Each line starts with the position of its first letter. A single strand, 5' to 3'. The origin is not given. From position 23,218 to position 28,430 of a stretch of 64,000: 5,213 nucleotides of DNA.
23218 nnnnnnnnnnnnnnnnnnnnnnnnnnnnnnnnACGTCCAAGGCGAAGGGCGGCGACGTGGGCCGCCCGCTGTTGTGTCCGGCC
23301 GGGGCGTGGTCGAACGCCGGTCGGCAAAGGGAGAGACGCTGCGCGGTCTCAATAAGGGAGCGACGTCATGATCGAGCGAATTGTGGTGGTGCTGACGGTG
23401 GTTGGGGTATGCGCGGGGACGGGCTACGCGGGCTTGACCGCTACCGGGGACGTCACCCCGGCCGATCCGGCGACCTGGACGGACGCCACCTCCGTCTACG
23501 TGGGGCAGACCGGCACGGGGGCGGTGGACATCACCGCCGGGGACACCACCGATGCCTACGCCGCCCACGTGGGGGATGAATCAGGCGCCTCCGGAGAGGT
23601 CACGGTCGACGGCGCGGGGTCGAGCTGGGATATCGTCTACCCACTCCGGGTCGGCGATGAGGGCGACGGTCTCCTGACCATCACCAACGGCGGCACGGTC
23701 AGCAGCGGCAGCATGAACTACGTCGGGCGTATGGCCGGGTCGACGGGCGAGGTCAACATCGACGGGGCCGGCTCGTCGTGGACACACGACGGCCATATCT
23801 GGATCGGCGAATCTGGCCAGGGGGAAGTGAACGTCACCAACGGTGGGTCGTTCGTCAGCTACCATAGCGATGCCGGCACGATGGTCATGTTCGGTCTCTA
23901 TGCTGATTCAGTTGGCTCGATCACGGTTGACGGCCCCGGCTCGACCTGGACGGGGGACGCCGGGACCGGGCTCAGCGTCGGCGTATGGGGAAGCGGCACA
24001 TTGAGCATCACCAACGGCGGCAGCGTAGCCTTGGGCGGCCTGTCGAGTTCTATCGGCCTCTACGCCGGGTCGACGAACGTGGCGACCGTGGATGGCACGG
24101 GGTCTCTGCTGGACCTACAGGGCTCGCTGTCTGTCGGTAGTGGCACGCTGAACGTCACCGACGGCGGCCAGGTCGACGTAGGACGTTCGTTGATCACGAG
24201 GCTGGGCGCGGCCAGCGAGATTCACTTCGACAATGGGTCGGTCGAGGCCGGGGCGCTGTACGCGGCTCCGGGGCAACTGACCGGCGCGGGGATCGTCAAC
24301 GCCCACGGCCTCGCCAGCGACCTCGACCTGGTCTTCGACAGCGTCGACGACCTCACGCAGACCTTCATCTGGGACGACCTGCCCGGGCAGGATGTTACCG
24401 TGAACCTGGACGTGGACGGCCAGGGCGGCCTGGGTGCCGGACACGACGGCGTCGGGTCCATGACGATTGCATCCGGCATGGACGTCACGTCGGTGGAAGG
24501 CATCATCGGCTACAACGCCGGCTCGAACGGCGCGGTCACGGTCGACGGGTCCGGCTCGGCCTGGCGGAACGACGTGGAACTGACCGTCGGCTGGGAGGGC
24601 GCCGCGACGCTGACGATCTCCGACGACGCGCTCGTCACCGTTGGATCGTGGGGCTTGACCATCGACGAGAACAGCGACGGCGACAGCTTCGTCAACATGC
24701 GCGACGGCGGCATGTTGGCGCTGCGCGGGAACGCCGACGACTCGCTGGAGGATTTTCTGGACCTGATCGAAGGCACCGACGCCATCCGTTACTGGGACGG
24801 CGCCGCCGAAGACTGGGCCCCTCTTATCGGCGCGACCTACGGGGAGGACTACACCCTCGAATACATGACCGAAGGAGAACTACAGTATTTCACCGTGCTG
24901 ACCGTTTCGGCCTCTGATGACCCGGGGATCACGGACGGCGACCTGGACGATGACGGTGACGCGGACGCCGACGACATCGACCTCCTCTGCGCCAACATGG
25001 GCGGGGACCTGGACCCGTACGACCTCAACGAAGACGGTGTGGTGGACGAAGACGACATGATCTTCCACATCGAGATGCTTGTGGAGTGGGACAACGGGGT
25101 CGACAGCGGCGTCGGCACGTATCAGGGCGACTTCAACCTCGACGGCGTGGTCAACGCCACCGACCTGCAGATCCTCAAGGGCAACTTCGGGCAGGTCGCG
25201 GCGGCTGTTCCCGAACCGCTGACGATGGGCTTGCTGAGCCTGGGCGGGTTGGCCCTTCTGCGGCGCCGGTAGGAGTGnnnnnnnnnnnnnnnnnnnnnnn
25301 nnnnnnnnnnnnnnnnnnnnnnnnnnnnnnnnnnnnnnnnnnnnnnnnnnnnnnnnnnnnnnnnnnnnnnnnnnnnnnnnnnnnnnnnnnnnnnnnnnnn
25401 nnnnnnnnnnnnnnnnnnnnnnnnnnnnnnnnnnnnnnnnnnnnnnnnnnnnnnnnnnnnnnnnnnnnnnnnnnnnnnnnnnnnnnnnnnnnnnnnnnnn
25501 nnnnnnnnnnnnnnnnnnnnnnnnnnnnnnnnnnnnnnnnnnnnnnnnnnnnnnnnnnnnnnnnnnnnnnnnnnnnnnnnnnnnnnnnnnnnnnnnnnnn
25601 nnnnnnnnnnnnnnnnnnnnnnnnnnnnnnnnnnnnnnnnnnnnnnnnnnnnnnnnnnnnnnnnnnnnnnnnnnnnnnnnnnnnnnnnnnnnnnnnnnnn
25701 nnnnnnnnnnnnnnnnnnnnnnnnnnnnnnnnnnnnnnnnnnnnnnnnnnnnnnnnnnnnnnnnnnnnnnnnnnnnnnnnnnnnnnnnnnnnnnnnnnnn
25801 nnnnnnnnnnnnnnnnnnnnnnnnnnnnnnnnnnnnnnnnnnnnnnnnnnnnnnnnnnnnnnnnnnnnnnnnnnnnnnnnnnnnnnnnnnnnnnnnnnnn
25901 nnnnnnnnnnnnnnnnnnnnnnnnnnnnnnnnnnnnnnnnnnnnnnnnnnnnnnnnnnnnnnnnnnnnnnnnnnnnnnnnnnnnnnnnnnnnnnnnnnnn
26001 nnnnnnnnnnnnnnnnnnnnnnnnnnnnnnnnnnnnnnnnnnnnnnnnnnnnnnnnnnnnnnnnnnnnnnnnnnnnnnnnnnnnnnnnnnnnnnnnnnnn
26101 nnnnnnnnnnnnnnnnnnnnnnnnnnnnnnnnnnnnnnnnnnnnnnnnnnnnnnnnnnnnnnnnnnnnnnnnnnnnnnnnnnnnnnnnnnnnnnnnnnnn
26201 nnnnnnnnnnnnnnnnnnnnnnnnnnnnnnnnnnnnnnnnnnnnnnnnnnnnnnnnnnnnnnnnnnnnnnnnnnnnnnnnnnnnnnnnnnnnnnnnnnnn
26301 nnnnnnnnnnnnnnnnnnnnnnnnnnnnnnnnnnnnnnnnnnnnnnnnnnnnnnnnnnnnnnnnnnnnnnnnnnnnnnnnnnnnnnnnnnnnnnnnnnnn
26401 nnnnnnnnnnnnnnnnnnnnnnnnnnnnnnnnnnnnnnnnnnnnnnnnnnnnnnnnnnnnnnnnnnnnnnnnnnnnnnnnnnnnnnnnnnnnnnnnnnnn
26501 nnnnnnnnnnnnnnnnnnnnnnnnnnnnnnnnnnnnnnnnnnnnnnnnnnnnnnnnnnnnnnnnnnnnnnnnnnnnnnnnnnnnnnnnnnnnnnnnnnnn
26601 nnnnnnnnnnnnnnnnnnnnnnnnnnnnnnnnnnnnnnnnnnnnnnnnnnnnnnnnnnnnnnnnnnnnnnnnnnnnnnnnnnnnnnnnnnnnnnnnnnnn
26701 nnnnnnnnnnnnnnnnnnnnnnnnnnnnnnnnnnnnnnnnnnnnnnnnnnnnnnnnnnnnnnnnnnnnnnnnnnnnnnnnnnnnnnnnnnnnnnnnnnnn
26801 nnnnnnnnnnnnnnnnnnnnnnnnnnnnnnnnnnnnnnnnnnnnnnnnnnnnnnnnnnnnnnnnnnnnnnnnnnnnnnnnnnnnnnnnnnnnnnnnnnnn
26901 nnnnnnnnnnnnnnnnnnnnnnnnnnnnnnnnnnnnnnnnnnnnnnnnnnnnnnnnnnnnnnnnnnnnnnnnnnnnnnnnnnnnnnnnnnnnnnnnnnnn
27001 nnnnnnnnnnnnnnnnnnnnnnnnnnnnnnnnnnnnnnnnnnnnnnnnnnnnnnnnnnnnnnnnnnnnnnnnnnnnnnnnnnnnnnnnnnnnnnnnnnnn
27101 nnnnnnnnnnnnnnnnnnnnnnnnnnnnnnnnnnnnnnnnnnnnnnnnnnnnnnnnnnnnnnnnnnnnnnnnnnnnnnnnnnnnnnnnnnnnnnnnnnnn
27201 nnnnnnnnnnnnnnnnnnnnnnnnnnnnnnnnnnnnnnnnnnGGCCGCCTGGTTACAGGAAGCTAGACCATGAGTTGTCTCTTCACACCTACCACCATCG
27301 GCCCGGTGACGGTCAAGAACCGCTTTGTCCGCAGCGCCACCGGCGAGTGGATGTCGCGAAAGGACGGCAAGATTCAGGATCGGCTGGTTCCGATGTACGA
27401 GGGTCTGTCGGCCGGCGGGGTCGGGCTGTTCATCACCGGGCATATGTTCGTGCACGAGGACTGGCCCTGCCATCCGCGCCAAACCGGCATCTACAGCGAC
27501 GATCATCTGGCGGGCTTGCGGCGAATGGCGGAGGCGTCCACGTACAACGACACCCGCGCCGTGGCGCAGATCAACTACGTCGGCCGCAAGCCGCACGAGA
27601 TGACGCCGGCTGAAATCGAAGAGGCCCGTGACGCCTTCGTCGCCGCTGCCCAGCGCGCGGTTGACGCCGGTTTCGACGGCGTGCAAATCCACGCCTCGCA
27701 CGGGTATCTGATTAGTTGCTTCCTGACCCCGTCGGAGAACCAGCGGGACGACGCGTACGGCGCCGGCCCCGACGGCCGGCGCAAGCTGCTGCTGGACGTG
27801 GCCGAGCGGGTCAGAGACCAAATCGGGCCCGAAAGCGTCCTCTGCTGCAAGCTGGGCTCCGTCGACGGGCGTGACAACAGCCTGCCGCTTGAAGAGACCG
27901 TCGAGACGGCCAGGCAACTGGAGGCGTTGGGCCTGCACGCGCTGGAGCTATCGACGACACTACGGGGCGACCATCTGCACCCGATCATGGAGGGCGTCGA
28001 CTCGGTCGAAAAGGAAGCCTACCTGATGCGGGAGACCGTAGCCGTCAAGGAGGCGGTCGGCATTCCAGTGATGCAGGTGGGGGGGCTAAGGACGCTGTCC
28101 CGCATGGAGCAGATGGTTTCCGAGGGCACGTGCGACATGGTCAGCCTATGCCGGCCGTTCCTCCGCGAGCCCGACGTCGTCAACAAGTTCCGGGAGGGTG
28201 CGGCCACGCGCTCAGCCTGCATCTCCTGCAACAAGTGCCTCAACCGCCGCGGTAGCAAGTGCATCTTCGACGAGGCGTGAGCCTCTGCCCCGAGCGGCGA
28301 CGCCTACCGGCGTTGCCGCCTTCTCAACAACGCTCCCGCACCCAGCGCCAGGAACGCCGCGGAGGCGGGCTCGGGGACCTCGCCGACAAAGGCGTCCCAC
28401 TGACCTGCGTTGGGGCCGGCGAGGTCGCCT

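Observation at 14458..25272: Family of PEP-CTERM surface proteins sharing a cassette-like C-terminal module of dockerin-type repeats plus PEP-CTERM anchor on unrelated passenger domains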

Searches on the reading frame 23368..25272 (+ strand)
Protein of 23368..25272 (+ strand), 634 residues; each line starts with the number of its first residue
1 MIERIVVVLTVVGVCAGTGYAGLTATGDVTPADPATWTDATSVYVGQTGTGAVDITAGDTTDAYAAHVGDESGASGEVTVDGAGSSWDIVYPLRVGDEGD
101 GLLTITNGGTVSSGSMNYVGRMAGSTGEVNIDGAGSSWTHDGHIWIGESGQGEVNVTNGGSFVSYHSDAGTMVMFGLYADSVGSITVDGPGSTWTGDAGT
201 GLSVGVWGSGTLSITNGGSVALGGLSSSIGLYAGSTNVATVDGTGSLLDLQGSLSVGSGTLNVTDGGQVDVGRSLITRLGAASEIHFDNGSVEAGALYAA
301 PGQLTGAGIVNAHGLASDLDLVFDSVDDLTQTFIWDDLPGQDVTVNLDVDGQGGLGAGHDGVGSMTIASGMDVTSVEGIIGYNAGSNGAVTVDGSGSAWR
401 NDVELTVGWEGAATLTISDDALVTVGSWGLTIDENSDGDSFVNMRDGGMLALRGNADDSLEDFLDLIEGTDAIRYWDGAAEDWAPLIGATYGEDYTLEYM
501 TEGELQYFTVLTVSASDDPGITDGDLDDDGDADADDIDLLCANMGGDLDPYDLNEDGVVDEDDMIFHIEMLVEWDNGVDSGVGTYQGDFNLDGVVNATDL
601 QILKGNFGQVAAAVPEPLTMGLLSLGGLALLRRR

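Call 3: search_protein_families(library=pfam, proteins=[window:23368-25272:+], max_evalue=0.1)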
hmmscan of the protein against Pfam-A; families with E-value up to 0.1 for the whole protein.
window:23368-25272:+ (634 aa): 2 families
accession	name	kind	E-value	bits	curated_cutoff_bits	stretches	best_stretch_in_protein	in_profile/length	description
PF00404.24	Dockerin_1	-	1.8e-05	25.3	22.9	1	551-605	2-54/57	Dockerin type I domain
PF07589.16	PEP-CTERM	-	0.0015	19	20.7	1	613-634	1-23/24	PEP-CTERM motif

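Call 4: search_protein_families(library=ncbifam, proteins=[window:23368-25272:+], max_evalue=0.1)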
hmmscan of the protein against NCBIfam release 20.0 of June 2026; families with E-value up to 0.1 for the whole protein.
window:23368-25272:+ (634 aa): 5 families
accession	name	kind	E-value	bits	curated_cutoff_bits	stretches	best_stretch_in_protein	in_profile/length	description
TIGR04393.1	rpt_T5SS_PEPC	repeat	5.7e-67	221.5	23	6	66-113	2-49/49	T5SS/PEP-CTERM-associated repeat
NF038120.1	PEP_CTERM_QFxxD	subfamily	0.0067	16.3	80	1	583-634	177-213/215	NF038120 family PEP-CTERM protein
TIGR02595.1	PEP_CTERM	domain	0.018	15.8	16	1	614-634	1-21/24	PEP-CTERM sorting domain-containing protein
NF038126.1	PEP_CTERM_FxDxF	subfamily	0.034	14.4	50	1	592-631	122-158/165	FxDxF family PEP-CTERM protein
NF038125.1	PEP_CTERM_THxN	subfamily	0.053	13.1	85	1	608-634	218-245/246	THxN family PEP-CTERM protein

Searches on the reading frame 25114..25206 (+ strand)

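Call 89: search_protein_families(library=pfam, proteins=[window:25114-25206:+], max_evalue=1)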
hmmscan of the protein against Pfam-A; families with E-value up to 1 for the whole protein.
seq(31 aa): 1 family
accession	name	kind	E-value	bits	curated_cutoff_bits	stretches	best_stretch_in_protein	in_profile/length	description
PF00404.24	Dockerin_1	-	5.4e-05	23.7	22.9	1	5-23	2-20/57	Dockerin type I domain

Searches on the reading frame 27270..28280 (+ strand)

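Call 11: search_protein_families(library=pfam, proteins=[window:27270-28280:+], max_evalue=0.001)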
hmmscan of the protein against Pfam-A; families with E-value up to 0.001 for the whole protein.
window:27270-28280:+ (336 aa): 2 families
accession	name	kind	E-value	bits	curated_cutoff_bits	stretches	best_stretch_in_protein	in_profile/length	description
PF00724.26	Oxidored_FMN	-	7.6e-54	183.7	27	2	108-312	139-340/342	NADH:flavin oxidoreductase / NADH oxidase family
PF01207.24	Dus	-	0.00054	19.6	20.4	0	254-314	174-237/311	Dihydrouridine synthase (Dus)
